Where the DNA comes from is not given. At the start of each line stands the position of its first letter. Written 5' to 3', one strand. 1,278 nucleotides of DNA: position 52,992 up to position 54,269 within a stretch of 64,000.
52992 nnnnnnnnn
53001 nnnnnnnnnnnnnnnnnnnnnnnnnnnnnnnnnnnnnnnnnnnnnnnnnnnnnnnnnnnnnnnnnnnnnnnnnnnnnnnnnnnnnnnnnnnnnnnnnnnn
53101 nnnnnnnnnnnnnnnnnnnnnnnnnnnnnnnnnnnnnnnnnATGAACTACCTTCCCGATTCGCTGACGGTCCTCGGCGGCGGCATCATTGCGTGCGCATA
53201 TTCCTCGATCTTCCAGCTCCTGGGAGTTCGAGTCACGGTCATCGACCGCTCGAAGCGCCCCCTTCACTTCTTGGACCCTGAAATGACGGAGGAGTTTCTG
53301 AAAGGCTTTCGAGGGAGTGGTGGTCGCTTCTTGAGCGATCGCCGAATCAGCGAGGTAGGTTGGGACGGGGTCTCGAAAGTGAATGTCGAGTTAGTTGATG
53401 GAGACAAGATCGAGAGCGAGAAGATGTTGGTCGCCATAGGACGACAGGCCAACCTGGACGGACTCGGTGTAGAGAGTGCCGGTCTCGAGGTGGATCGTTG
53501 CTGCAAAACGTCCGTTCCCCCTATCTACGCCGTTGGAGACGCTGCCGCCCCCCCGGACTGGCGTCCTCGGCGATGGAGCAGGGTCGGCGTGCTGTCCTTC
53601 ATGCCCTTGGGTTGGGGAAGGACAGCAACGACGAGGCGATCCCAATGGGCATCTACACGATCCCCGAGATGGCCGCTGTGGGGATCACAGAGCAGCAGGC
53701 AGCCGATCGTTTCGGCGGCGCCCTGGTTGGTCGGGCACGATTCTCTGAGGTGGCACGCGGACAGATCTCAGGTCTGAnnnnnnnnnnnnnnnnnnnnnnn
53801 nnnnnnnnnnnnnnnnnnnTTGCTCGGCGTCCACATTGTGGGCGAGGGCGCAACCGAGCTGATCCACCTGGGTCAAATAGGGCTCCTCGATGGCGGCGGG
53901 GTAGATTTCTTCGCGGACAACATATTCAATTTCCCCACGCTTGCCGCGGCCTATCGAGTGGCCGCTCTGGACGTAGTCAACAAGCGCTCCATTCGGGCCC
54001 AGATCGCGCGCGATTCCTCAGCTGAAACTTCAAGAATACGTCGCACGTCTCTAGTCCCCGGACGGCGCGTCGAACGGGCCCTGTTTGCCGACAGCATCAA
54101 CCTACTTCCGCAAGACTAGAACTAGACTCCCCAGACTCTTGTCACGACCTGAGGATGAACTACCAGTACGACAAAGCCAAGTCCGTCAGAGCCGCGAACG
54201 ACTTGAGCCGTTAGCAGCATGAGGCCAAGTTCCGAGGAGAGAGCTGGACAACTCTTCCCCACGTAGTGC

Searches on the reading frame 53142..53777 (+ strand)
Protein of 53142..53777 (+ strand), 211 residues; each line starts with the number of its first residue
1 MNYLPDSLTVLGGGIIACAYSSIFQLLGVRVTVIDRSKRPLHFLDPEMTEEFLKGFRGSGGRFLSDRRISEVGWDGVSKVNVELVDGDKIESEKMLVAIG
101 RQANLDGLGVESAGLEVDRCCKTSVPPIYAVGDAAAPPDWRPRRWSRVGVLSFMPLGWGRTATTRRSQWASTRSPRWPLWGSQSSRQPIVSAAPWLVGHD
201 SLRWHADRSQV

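Call 41: search_protein_families(library=pfam, proteins=[window:53142-53777:+], max_evalue=0.001)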
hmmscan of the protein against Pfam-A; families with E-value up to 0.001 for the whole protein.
window:53142-53777:+ (211 aa): 2 families
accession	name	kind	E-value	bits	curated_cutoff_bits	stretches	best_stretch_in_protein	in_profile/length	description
PF07992.20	Pyr_redox_2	-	2.1e-24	86.9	26.1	1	5-139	142-278/291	Pyridine nucleotide-disulphide oxidoreductase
PF00070.33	Pyr_redox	-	3.3e-12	47.2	22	1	8-84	2-79/82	Pyridine nucleotide-disulphide oxidoreductase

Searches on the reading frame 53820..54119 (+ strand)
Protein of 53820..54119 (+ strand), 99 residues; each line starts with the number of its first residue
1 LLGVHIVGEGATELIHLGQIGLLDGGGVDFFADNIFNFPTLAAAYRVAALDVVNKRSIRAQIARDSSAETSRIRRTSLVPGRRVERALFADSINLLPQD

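Call 41: search_protein_families(library=pfam, proteins=[window:53820-54119:+], max_evalue=0.001)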
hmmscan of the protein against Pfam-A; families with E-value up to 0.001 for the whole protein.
window:53820-54119:+ (99 aa): 1 family
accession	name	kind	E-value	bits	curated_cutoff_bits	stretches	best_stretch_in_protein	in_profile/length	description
PF02852.28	Pyr_redox_dim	-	7.4e-05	23.4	25.3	1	1-46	62-107/110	Pyridine nucleotide-disulphide oxidoreductase, dimerisation domain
